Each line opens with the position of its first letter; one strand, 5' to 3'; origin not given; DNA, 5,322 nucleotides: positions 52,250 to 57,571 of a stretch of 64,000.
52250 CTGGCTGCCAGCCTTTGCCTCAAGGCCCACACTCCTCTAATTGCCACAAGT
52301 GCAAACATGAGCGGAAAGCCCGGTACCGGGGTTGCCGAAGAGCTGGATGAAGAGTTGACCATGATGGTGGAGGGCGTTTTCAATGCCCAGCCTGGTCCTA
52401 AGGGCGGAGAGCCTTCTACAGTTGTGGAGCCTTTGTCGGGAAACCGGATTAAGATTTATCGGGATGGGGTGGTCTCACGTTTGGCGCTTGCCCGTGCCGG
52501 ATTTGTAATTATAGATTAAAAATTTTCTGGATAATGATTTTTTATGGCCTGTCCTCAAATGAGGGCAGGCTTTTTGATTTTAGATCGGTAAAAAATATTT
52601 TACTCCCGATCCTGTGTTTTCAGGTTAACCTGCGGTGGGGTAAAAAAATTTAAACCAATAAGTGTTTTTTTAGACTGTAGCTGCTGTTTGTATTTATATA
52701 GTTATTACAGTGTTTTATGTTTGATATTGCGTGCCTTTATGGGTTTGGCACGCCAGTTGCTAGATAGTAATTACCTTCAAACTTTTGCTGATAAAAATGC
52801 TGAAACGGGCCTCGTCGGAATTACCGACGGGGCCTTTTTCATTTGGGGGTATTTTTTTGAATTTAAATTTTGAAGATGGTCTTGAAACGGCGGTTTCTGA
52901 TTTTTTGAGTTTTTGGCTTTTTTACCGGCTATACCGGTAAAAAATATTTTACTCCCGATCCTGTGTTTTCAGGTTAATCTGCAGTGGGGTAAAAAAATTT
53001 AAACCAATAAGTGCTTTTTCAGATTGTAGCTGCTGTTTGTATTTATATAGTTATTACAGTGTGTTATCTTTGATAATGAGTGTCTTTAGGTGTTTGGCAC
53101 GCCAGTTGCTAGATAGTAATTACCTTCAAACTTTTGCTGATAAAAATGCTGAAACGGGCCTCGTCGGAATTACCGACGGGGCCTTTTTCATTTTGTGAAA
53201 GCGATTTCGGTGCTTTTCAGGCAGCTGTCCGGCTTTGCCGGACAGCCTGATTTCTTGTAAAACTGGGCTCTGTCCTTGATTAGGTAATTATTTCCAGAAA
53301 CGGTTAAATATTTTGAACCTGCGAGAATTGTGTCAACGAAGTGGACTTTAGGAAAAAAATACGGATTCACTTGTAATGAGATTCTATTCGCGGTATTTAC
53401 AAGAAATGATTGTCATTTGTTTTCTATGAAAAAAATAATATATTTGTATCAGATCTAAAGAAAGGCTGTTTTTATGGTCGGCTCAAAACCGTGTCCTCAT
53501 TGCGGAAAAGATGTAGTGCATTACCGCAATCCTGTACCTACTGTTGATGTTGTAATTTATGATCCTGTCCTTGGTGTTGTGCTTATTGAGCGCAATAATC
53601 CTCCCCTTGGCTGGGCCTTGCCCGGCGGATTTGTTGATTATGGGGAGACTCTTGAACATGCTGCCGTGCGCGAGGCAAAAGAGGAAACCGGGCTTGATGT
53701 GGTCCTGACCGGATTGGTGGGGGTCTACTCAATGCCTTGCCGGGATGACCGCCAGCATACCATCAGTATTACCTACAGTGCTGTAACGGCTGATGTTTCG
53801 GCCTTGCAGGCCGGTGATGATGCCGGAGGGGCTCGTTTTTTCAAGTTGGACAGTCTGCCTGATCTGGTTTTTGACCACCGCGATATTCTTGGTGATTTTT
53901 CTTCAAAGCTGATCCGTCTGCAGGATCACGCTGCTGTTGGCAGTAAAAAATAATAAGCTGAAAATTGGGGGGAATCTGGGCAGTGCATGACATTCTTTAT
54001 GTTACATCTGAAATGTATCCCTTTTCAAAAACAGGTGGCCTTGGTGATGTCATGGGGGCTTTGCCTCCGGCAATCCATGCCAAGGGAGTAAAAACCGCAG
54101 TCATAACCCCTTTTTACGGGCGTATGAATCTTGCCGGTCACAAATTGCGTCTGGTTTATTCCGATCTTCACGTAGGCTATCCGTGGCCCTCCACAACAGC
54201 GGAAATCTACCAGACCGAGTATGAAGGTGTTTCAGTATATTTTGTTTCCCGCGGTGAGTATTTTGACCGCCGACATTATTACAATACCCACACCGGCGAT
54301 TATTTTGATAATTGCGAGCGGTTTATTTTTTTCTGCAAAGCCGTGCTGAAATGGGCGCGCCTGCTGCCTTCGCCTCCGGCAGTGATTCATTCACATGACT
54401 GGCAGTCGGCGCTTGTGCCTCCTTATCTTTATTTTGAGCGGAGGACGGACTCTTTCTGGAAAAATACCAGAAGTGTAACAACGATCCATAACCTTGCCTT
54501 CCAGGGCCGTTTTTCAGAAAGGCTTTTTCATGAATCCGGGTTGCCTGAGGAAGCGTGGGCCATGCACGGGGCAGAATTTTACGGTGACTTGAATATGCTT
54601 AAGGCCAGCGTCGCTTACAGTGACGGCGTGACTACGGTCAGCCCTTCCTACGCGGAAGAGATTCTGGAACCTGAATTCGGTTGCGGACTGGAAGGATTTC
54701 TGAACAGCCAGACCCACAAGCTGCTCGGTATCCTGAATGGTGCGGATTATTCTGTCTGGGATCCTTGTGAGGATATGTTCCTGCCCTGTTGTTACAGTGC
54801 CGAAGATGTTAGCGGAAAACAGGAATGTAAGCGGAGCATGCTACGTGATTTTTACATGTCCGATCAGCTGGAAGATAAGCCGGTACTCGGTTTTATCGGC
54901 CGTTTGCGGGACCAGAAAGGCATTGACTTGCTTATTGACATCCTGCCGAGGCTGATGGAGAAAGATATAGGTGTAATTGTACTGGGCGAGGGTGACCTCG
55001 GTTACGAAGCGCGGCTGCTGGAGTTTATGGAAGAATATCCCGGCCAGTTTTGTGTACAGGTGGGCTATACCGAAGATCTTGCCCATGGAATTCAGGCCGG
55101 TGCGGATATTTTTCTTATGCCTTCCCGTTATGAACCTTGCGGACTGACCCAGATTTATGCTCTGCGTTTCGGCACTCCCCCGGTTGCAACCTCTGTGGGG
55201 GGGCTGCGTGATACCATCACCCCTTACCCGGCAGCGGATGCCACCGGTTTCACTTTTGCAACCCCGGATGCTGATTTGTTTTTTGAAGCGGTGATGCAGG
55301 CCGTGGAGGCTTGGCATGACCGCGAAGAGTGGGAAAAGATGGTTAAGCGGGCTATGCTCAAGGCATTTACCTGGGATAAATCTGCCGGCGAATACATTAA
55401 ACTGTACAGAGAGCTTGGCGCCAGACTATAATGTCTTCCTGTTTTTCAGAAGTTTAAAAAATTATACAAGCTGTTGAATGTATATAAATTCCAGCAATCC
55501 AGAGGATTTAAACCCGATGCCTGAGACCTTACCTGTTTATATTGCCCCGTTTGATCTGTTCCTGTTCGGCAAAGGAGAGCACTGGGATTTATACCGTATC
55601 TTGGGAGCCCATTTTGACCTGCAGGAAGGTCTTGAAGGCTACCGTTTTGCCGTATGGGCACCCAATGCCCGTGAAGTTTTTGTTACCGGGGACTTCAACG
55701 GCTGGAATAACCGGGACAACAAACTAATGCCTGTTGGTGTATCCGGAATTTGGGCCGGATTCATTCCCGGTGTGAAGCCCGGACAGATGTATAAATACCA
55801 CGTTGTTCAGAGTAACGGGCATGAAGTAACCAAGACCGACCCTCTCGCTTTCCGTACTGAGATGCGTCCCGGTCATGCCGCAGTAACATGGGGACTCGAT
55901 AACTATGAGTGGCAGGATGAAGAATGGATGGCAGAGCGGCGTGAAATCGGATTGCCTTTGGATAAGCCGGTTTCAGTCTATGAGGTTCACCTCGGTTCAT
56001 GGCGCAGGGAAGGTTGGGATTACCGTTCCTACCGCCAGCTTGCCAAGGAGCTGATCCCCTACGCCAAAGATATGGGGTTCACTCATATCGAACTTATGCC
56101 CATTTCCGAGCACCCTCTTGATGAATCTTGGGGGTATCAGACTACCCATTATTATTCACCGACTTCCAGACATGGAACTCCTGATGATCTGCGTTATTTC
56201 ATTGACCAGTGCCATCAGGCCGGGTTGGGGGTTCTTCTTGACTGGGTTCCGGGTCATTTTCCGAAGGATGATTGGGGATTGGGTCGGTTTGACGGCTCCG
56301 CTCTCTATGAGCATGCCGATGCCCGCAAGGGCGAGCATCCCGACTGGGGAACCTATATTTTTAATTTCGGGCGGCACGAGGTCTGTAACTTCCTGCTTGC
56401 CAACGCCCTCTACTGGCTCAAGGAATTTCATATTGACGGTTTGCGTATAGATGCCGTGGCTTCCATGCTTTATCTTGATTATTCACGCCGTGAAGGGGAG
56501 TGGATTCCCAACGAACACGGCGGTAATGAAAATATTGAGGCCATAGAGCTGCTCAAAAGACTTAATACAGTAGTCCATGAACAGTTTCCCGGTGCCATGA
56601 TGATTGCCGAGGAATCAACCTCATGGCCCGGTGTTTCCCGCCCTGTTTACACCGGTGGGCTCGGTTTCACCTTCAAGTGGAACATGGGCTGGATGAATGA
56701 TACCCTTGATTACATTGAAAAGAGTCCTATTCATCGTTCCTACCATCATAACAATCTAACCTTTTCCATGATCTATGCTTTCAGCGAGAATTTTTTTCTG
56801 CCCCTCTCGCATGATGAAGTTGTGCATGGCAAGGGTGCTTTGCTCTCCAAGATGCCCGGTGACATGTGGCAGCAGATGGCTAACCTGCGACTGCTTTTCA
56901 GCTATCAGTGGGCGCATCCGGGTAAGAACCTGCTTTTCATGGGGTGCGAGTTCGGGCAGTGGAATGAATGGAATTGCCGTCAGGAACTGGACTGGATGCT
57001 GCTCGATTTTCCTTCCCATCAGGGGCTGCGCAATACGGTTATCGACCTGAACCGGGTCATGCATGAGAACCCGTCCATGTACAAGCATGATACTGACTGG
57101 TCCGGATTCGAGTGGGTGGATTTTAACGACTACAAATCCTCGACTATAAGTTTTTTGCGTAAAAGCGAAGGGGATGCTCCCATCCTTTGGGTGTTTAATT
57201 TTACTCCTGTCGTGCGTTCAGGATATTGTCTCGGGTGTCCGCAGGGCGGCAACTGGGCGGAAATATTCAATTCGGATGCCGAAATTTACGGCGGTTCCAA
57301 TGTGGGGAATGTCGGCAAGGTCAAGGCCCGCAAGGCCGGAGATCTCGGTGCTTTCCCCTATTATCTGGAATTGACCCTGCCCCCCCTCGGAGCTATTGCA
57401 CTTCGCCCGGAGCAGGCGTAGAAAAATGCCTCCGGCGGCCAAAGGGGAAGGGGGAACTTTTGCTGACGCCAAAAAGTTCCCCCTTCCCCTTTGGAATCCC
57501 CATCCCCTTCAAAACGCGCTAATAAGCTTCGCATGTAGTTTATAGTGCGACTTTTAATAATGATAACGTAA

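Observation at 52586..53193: Tandem pair of candidate sigma-54-dependent small RNAs in a gene-free gap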

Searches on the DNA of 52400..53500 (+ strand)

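Call 4: search_rna_families(source=window, start=52400, end=53500, threshold=evalue, max_evalue=10, show_alignments=3)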
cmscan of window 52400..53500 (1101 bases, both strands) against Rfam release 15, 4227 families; matches with E-value up to 10: 28.
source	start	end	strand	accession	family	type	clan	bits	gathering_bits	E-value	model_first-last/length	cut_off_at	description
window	53044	53194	+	RF04312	trpB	Cis-reg;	-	25.8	59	0.43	1-107/107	no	trpB ncRNA motif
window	52500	52579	+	RF02076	STnc100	Gene; sRNA;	-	21.9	47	0.024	1-206/206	no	Gammaproteobacterial sRNA STnc100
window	52542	52644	-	RF04184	BTnc060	Gene; sRNA;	-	21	228.9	1.2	1-213/213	no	Bacteroides sRNA BTnc060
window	52803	52846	+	RF00489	ctRNA_p42d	Gene; antisense;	-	20.4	50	0.17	1-46/46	no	ctRNA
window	52522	52651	+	RF02410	snoR136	Gene; snRNA; snoRNA; HACA-box;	-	20.3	43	1.4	1-152/152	no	Small nucleolar RNA snoR136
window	52514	52581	+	RF02371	PyrG_leader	Cis-reg; leader;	-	19.8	65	9.3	1-78/78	no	PyrG leader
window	53085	53190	+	RF00021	Spot_42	Gene; sRNA;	-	19.7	80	0.51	1-115/115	no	Spot 42 RNA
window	52774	52842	+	RF00514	His_leader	Cis-reg; leader;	-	19.7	49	1.5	1-126/126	no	Histidine operon leader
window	53123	53191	+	RF00514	His_leader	Cis-reg; leader;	-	19.7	49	1.5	1-126/126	no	Histidine operon leader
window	52767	52840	+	RF01472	rli40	Gene; sRNA;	-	19.4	100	0.026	1-263/263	no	Listeria sRNA rli40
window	53116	53189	+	RF01472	rli40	Gene; sRNA;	-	19.4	100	0.026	1-263/263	no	Listeria sRNA rli40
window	52644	52839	+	RF02452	ncr1575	Gene; sRNA;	-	19.4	60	5.5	1-212/212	no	Bacillus sRNA ncr1575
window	52976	53061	-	RF01181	snR77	Gene; snRNA; snoRNA; CD-box;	CL00057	19.3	50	5.2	1-83/83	no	Small nucleolar RNA snR77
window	52736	52841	+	RF00021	Spot_42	Gene; sRNA;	-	19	80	0.72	1-115/115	no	Spot 42 RNA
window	52910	53045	-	RF02073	STnc260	Gene; sRNA;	-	18.6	100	6.7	1-176/176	no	Salmonella enterica sRNA STnc260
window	52789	52842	+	RF02399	NsiR1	Gene; sRNA;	-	14.3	39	8.4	1-60/60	no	Nitrogen stress-induced RNA 1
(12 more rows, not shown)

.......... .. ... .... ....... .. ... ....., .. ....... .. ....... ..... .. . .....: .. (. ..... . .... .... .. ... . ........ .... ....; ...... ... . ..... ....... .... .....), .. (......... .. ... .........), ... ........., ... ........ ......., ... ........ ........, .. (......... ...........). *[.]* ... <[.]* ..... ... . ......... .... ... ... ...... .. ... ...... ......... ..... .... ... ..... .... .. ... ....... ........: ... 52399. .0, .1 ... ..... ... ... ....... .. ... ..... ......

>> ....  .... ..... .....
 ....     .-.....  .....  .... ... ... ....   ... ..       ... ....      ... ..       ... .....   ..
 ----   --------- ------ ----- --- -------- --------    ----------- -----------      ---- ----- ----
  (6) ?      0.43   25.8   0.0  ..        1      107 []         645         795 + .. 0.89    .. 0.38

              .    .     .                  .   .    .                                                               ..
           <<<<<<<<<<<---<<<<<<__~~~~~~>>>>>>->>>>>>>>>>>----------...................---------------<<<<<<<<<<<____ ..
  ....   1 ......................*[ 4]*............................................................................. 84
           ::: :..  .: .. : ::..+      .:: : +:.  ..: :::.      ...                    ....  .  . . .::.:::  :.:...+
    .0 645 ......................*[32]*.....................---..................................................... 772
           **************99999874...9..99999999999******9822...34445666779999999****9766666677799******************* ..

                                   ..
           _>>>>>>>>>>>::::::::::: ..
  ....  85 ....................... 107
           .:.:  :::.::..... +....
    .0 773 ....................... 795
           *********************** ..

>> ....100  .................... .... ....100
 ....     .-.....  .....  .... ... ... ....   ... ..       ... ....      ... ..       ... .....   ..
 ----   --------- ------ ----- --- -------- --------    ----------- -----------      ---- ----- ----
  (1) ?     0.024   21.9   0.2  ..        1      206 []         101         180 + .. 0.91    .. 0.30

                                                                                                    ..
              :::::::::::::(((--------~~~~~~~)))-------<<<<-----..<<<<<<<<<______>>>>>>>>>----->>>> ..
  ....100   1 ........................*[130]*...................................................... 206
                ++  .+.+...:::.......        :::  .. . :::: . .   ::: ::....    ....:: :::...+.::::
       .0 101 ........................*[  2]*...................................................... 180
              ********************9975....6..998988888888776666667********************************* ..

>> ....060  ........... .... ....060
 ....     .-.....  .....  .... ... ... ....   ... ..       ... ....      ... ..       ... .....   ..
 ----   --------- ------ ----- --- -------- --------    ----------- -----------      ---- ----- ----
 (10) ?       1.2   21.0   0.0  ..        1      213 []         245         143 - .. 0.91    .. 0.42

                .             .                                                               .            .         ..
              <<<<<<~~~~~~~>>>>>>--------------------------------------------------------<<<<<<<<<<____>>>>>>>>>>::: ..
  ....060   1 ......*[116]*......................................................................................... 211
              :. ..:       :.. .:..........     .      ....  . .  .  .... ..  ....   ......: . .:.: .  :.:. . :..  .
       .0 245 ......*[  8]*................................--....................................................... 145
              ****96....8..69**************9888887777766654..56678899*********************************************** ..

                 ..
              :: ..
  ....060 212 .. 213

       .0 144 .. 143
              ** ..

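Call 49: build_rna_model(alignment_id=A2, structure=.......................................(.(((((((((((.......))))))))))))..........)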
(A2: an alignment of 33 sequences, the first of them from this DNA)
Model R1 built from alignment A2 (33 sequences, 81 columns); structure: as given.
model positions 77; base pairs 12; branch points 0; effective number of sequences 2.74; information 0.735 bits per position. Calibrated on 0.2 Mb of random sequence (short: E-values are rough).
structure used (alignment columns):
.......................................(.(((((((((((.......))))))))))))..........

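Call 53: search_with_rna_model(model_id=R1, sources=[window, L001, L003, L004, L005, L006, L007, L008, L010, L011, L012, L013, L014, L016, L017, L019, L020, L021, L022], max_evalue=1)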
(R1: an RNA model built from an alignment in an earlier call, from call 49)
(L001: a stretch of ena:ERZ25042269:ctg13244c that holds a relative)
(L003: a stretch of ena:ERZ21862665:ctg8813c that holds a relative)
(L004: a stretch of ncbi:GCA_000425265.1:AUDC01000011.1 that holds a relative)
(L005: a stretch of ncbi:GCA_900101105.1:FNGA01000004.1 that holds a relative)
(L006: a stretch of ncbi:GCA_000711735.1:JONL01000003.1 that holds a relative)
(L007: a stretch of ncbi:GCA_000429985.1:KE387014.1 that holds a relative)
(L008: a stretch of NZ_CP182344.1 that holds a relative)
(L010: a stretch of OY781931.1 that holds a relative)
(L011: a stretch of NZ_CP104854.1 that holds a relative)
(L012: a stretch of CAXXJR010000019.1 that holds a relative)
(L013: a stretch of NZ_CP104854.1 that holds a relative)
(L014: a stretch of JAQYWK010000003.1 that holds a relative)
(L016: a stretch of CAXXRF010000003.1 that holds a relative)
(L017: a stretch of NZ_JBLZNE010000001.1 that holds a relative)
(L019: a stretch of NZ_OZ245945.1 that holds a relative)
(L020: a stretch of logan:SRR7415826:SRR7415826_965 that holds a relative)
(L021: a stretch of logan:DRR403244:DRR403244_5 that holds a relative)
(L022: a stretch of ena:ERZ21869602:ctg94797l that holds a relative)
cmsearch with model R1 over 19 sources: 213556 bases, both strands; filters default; matches with E-value up to 1: 87.
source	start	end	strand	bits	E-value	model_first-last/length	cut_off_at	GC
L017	2813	2888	-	95.7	3.2e-15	1-77/77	no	0.43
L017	2460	2535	-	95.5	3.4e-15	1-77/77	no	0.41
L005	5194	5270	+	95.2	3.9e-15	1-77/77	no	0.47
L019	7785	7860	-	94.6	5.1e-15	1-77/77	no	0.42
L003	5213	5288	+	94.3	5.9e-15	1-77/77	no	0.42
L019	7425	7500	-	94.3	5.9e-15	1-77/77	no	0.42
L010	6733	6809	-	94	6.5e-15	1-77/77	no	0.47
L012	3000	3076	-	94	6.5e-15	1-77/77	no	0.47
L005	4855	4931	+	93.7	7.6e-15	1-77/77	no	0.47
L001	5275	5349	+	93.4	8.4e-15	1-77/77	no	0.43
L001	4924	4998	+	93.3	8.8e-15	1-77/77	no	0.41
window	52770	52844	+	92.7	1.1e-14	1-77/77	no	0.43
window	53119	53193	+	92.7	1.1e-14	1-77/77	no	0.43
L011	7058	7132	-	91.6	1.9e-14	1-77/77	no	0.49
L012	3390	3465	-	90.6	2.8e-14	1-77/77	no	0.47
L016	6322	6397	-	90.5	3e-14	1-77/77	no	0.45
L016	6925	7000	-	90.5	3e-14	1-77/77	no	0.45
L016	7227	7302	-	90.5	3e-14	1-77/77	no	0.45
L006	7018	7094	+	90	3.6e-14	1-77/77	no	0.44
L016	6019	6094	-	89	5.6e-14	1-77/77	no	0.43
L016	6623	6698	-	89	5.6e-14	1-77/77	no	0.43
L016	7528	7603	-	89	5.6e-14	1-77/77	no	0.43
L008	6572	6646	+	88.9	5.8e-14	1-77/77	no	0.44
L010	7123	7198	-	88.3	7.3e-14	1-77/77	no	0.47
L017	1715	1789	-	87.4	1.1e-13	1-77/77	no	0.47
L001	5626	5700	+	87.1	1.2e-13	1-77/77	no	0.44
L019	6328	6402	-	86.8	1.4e-13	1-77/77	no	0.43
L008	6219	6293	+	86.2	1.8e-13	1-77/77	no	0.45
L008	6925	6999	+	86.2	1.8e-13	1-77/77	no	0.45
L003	5573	5647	+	85.8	2.1e-13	1-77/77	no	0.43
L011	7359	7435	-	85.3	2.7e-13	1-77/77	no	0.43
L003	4853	4929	+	85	3e-13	1-77/77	no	0.42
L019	7066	7140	-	84.8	3.3e-13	1-77/77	no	0.44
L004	5140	5215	+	84.5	3.7e-13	1-77/77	no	0.43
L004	4846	4921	+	84.5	3.7e-13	1-77/77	no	0.37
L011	7662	7738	-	77.5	7.3e-12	1-77/77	no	0.44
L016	5718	5792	-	76.5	1.1e-11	1-77/77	no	0.4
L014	7874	7952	-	75.1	2e-11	1-77/77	no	0.39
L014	7360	7437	-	75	2.1e-11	1-77/77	no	0.38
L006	4858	4935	+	72.7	5.7e-11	1-77/77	no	0.41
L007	4798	4872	+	65.1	1.4e-09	1-77/77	no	0.37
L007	5181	5255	+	65.1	1.4e-09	1-77/77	no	0.37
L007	5564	5634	+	60.3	1.1e-08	1-77/77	no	0.41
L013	1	41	-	34.4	0.00063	1-41/77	3'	0.41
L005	4882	4958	-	33.1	0.0011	1-77/77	no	0.45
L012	3368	3439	+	32.9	0.0012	1-77/77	no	0.44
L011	7965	8000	-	31.9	0.0018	42-77/77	5'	0.47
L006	4605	4672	+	31.7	0.002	1-77/77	no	0.34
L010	7102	7172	+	30.5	0.0033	1-77/77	no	0.44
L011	7054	7105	+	29.5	0.005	24-77/77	no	0.56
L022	6357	6431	+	26.2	0.021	1-77/77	no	0.45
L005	5223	5269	-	26.2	0.021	30-77/77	no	0.57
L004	4872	4929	-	25.9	0.023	20-77/77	no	0.4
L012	2979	3047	+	25.3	0.03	1-77/77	no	0.49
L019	7403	7472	+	25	0.033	1-77/77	no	0.49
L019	7763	7832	+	25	0.033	1-77/77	no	0.49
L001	4949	4999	-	24.9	0.035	28-77/77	no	0.47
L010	6734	6780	+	24.6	0.04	30-77/77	no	0.6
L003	5241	5306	-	24.5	0.043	1-77/77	no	0.47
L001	4668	4730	+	24.2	0.047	1-77/77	no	0.35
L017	2459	2507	+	23.3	0.07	28-77/77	no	0.47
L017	1697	1765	+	23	0.079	1-77/77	no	0.46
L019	7065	7107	+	22.4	0.1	28-77/77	no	0.51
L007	4826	4897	-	22.3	0.1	1-77/77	no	0.39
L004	5172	5238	-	22.2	0.11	1-77/77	no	0.42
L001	5300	5350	-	20.8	0.21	28-77/77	no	0.49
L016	6312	6365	+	20.5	0.23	1-77/77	no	0.44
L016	6915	6968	+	20.5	0.23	1-77/77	no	0.44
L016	7217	7270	+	20.5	0.23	1-77/77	no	0.44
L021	4895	4962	+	20.1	0.27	1-77/77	no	0.44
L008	6244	6310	-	19.8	0.31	1-77/77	no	0.45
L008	6597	6663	-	19.8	0.31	1-77/77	no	0.45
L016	6010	6062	+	19.6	0.33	20-77/77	no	0.4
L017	2786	2863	+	19.4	0.36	1-77/77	no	0.46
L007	5209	5273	-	19.2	0.39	1-77/77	no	0.38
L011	7360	7403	+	18.9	0.45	30-77/77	no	0.48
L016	5700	5764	+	18.8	0.47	1-77/77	no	0.43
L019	6325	6378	+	18.2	0.6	26-77/77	no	0.44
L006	7045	7109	-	18.2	0.61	1-77/77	no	0.46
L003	5597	5665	-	17.9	0.7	1-77/77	no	0.42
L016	7518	7571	+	17.1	0.96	1-77/77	no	0.43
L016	6613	6666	+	17.1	0.96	1-77/77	no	0.43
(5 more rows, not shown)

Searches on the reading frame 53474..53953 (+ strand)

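Call 17: search_protein_families(library=pfam, proteins=[window:53474-53953:+])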
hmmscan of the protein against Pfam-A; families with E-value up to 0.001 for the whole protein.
window:53474-53953:+ (159 aa): 1 family
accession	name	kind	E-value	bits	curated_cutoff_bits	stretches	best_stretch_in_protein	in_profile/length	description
PF00293.34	NUDIX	-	9.9e-23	81.1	21.1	1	21-139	3-131/134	NUDIX domain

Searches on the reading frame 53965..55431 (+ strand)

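Call 17: search_protein_families(library=pfam, proteins=[window:53965-55431:+])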
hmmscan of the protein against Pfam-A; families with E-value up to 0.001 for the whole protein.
window:53965-55431:+ (488 aa): 5 families
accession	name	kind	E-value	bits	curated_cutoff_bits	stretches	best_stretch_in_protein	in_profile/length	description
PF08323.17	Glyco_transf_5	-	1.5e-81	274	22.7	1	10-247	2-238/239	Starch synthase catalytic domain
PF00534.26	Glycos_transf_1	-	3.3e-22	79.3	26.4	1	303-459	13-168/172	Glycosyl transferases group 1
PF13692.12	Glyco_trans_1_4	-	1.9e-19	70.8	27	1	305-447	1-140/142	Glycosyl transferases group 1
PF20706.3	GT4-conflict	-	1.2e-06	28.2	26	1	310-474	202-382/385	Family 4 Glycosyltransferase in conflict systems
PF13439.12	Glyco_transf_4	-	9.1e-05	23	28.5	1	89-235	20-150/170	Glycosyltransferase Family 4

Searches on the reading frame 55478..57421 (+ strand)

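Call 17: search_protein_families(library=pfam, proteins=[window:55478-57421:+])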
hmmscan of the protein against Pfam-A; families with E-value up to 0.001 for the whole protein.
window:55478-57421:+ (647 aa): 4 families
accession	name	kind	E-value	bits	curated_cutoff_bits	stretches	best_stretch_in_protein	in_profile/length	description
PF02806.24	Alpha-amylase_C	-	6.1e-24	84.6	21.2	1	546-644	1-94/95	Alpha amylase, C-terminal all-beta domain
PF02922.24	CBM_48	-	3.6e-20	72.5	22.4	1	42-124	2-83/83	Carbohydrate-binding module 48 (Isoamylase N-terminal domain)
PF00128.31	Alpha-amylase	-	3.3e-18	66.6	22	2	193-262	25-93/446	Alpha amylase, catalytic domain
PF22019.2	GlgB_N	-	3.5e-06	27.5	27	1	32-122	10-93/94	alpha-1,4-glucan branching enzyme GlgB, N-terminal domain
